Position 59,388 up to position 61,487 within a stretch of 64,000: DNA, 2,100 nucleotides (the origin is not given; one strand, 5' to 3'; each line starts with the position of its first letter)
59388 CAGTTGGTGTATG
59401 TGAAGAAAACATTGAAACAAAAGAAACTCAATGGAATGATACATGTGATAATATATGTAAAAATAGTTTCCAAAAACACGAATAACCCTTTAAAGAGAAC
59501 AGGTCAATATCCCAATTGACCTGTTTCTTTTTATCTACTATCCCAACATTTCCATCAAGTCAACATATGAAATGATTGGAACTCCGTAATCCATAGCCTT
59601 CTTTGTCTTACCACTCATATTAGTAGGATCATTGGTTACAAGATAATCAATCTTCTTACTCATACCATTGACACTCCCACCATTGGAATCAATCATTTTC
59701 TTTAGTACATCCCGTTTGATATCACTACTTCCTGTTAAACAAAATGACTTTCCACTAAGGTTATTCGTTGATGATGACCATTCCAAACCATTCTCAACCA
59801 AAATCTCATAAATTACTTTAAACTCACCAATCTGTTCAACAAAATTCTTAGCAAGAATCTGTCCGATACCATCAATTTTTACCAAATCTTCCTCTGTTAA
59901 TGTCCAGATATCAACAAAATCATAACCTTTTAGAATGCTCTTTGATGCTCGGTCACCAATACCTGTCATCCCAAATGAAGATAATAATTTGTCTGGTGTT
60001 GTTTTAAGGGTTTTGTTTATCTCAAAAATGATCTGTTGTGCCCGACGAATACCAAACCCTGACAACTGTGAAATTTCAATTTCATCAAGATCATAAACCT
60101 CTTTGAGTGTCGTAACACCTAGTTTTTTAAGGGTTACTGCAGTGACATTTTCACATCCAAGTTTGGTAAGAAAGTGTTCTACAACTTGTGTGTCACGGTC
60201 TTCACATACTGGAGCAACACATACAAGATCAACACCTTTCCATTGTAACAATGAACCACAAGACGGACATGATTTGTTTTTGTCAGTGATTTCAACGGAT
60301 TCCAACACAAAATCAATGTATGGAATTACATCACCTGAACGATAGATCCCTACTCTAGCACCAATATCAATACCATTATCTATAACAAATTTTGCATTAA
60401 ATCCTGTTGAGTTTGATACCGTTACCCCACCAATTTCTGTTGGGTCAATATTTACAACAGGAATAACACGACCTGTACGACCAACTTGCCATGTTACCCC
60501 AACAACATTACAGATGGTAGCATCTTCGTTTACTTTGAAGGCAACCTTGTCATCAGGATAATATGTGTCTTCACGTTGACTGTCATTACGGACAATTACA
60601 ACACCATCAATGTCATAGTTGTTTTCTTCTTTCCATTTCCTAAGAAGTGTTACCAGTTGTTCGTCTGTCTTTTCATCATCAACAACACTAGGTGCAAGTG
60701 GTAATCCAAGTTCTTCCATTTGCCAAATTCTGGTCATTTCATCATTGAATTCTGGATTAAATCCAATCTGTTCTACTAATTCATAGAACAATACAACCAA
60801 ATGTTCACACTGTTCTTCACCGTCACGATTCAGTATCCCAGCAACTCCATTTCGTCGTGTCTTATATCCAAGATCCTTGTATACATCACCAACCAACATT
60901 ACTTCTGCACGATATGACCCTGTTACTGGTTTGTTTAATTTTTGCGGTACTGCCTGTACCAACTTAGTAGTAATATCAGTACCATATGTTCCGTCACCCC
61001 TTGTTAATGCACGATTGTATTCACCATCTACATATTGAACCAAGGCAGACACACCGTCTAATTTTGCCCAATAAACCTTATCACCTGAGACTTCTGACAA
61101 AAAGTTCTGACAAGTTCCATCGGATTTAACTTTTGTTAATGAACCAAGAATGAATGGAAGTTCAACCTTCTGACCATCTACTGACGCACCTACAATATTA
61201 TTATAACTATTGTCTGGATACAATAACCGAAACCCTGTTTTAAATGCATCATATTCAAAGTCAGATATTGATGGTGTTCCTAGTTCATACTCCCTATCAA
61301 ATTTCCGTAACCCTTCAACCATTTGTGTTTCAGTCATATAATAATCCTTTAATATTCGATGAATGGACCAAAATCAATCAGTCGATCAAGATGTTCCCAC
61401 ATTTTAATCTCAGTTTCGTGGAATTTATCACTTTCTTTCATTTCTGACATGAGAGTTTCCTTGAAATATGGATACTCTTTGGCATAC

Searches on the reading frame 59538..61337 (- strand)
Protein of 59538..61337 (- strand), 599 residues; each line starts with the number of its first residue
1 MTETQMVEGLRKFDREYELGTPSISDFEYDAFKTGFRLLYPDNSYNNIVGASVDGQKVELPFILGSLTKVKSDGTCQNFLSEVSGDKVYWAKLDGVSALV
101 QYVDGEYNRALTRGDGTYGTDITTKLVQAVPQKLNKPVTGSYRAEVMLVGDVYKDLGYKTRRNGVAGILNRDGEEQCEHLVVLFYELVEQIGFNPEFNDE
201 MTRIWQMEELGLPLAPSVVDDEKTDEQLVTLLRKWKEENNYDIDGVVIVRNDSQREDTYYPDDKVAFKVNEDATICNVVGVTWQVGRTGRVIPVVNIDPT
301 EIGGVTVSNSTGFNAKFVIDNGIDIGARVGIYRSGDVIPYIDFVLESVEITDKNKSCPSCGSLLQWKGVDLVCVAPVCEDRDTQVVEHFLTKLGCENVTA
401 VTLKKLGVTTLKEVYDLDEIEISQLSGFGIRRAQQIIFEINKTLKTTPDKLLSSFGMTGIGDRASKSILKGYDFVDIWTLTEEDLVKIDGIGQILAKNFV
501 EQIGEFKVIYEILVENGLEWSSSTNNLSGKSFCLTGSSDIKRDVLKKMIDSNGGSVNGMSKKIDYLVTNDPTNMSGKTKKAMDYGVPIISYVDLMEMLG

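Call 13: search_protein_families(library=pfam, proteins=[window:59538-61337:-], max_evalue=0.01)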
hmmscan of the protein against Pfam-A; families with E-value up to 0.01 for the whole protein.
window:59538-61337:- (599 aa): 7 families
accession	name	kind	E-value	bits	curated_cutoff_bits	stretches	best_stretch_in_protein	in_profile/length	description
PF03120.22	DNA_ligase_OB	-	1.9e-18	66.5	32.9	1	278-347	4-73/79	NAD-dependent DNA ligase OB-fold domain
PF01653.23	DNA_ligase_aden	-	1.2e-17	64.7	27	1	91-254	48-230/253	NAD-dependent DNA ligase adenylation domain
PF00533.33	BRCT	-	3.7e-10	40.3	21.3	1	524-595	3-75/78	BRCA1 C Terminus (BRCT) domain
PF14520.12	HHH_5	-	1.4e-09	38.7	27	1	398-442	13-57/57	Helix-hairpin-helix domain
PF12738.14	PTCB-BRCT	-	0.00042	20.7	22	1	532-590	3-60/63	twin BRCT domain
PF16589.12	BRCT_2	-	0.0065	17.2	27.3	0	527-575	3-53/86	BRCT domain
PF12826.13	HHH_2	-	0.0067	17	27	0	451-501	2-53/64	Helix-hairpin-helix motif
